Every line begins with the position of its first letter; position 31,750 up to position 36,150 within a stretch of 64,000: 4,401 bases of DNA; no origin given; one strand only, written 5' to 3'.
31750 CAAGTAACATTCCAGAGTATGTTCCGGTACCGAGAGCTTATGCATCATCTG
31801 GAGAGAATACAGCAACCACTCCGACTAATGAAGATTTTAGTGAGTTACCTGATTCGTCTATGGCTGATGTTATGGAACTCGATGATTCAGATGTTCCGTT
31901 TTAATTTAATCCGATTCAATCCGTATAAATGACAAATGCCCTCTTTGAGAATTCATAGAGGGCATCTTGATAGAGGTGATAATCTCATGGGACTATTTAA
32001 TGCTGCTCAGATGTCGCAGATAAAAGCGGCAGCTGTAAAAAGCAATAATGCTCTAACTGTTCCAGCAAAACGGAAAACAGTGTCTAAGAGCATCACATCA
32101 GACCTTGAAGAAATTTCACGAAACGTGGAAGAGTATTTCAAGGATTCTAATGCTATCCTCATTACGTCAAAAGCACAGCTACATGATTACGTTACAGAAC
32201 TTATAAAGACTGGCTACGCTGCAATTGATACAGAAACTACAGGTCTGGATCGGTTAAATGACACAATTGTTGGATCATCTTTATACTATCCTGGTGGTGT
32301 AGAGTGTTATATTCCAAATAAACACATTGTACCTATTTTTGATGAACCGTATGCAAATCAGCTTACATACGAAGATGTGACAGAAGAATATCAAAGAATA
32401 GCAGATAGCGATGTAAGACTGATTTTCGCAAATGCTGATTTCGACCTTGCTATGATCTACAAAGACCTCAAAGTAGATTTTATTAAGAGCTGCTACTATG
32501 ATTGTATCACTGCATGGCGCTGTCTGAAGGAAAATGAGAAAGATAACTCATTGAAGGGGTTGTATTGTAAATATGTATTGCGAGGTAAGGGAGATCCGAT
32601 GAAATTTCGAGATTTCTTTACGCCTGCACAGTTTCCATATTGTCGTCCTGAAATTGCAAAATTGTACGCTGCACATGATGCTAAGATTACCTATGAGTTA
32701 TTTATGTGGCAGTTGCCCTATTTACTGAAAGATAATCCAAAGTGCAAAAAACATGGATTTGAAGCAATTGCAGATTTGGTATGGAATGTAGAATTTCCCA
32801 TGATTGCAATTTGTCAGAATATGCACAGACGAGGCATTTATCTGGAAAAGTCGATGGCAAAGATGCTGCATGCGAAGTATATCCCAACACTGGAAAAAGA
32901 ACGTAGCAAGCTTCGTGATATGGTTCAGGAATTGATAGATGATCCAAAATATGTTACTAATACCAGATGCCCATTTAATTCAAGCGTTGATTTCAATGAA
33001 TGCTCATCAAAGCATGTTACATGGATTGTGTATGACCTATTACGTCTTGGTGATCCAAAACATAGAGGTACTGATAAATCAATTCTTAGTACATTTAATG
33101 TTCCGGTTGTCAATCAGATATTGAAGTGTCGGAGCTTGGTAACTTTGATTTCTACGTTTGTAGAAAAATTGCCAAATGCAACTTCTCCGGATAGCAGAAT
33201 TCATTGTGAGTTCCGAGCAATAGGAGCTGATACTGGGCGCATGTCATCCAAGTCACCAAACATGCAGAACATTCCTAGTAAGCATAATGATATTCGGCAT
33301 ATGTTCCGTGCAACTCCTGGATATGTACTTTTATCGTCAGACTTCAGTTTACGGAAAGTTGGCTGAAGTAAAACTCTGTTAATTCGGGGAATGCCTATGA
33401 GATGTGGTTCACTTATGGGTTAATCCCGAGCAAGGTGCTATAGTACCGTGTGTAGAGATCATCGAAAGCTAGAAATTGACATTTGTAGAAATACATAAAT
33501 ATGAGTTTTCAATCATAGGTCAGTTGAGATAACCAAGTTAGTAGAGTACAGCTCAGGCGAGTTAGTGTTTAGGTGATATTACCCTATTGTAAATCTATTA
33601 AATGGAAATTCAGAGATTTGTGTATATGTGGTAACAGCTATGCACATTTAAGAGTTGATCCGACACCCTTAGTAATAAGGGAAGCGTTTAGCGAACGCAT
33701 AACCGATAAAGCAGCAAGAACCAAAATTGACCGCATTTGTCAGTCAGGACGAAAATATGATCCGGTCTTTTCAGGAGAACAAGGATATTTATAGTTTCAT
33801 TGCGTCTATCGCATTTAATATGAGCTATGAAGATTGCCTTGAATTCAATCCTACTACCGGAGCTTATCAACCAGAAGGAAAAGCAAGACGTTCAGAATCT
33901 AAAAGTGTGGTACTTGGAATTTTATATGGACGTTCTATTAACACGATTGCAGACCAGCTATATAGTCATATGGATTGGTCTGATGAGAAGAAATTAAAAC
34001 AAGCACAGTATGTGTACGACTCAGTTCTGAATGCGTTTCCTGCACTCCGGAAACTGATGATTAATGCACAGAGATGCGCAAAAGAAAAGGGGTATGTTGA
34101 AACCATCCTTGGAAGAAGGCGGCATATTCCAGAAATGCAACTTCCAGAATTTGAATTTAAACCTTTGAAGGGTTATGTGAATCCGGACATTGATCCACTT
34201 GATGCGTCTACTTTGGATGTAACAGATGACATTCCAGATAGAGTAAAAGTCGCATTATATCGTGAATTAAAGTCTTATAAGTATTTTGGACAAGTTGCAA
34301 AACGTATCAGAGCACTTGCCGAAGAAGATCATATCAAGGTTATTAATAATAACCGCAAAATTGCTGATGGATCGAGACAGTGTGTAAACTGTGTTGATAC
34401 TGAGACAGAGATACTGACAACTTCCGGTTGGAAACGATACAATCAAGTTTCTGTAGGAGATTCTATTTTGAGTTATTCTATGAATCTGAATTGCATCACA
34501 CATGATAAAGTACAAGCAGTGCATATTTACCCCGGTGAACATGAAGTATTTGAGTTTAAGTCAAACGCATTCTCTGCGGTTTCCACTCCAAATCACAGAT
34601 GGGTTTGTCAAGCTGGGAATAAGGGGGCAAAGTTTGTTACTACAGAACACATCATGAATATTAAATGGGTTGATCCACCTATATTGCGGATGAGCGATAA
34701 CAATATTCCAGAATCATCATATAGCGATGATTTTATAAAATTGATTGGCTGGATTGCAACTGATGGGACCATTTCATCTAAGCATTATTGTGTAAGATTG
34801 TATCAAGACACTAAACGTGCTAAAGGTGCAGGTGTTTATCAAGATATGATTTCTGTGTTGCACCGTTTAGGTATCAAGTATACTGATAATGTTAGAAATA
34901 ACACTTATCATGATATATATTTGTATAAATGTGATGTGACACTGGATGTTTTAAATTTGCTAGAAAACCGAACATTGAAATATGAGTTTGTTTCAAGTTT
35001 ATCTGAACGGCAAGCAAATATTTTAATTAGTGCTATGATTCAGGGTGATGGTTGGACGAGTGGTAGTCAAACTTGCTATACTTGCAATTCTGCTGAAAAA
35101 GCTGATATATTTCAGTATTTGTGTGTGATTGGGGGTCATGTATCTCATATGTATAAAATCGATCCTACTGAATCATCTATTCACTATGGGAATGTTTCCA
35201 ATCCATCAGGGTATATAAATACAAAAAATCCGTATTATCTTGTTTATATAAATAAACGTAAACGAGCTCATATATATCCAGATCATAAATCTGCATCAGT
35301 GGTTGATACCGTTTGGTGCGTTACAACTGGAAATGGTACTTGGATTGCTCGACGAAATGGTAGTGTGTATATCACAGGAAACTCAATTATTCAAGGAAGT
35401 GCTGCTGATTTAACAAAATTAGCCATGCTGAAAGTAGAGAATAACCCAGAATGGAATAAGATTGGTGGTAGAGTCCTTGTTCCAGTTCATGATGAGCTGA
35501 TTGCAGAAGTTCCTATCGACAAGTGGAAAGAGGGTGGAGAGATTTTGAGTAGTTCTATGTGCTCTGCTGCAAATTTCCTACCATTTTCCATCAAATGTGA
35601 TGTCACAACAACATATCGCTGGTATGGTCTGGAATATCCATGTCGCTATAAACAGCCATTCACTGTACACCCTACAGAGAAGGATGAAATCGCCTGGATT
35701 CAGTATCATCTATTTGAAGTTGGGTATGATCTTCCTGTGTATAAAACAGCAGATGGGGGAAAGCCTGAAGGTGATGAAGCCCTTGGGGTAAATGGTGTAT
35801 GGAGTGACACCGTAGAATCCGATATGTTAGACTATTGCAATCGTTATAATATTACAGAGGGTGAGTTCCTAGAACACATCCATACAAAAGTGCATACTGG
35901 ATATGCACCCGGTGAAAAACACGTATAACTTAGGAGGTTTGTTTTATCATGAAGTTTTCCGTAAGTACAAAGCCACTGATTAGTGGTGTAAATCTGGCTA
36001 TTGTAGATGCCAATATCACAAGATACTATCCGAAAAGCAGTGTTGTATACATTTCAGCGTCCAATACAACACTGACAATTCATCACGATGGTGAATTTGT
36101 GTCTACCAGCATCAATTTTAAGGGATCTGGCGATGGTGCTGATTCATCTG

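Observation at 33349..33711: ORF-less group I intron splits DNA polymerase motif A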

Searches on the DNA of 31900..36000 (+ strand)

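Call 6: search_dna_similar(query=window:31900-36000:+, collection=phages, mode=near, max_rows=30)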
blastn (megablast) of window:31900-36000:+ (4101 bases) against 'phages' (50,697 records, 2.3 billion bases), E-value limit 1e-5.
No match.
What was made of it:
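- Tried and rejected: Megablast of the polymerase region against GenBank phages found no match (call 6).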

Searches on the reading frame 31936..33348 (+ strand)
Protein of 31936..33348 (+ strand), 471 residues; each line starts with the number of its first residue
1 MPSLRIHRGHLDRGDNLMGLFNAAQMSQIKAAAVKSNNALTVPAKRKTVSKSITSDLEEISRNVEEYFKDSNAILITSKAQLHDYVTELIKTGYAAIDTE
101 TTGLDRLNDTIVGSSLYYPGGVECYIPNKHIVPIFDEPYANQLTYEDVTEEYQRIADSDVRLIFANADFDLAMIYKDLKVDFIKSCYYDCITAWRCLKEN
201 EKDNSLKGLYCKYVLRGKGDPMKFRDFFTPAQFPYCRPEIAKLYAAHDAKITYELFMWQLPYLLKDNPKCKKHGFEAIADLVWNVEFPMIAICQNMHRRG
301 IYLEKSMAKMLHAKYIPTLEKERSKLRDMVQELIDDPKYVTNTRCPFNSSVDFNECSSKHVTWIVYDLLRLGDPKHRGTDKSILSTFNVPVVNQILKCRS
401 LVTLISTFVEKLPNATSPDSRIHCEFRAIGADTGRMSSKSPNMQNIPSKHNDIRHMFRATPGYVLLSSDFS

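Call 5: search_protein_families(library=pfam, proteins=[window:31936-33348:+], max_evalue=0.01)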
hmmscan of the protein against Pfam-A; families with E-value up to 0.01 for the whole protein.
window:31936-33348:+ (471 aa): 2 families
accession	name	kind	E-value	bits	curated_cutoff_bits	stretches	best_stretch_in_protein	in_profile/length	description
PF00476.26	DNA_pol_A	-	2.9e-24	86.1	34.3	1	351-471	28-160/381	DNA polymerase family A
PF01612.26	DNA_pol_A_exo1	-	9.8e-12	45.5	23.6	1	75-256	3-165/173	3'-5' exonuclease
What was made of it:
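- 31936..33348 (+): Exon 1 of the family A DNA polymerase (3'-5' exonuclease domain and the N-terminal part of the polymerase domain up to motif A ..SSDFS). The true start is probably the ATG at 31987 (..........). Pfam DNA_pol_A_exo1 and DNA_pol_A profile positions 28-160 (call 5).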
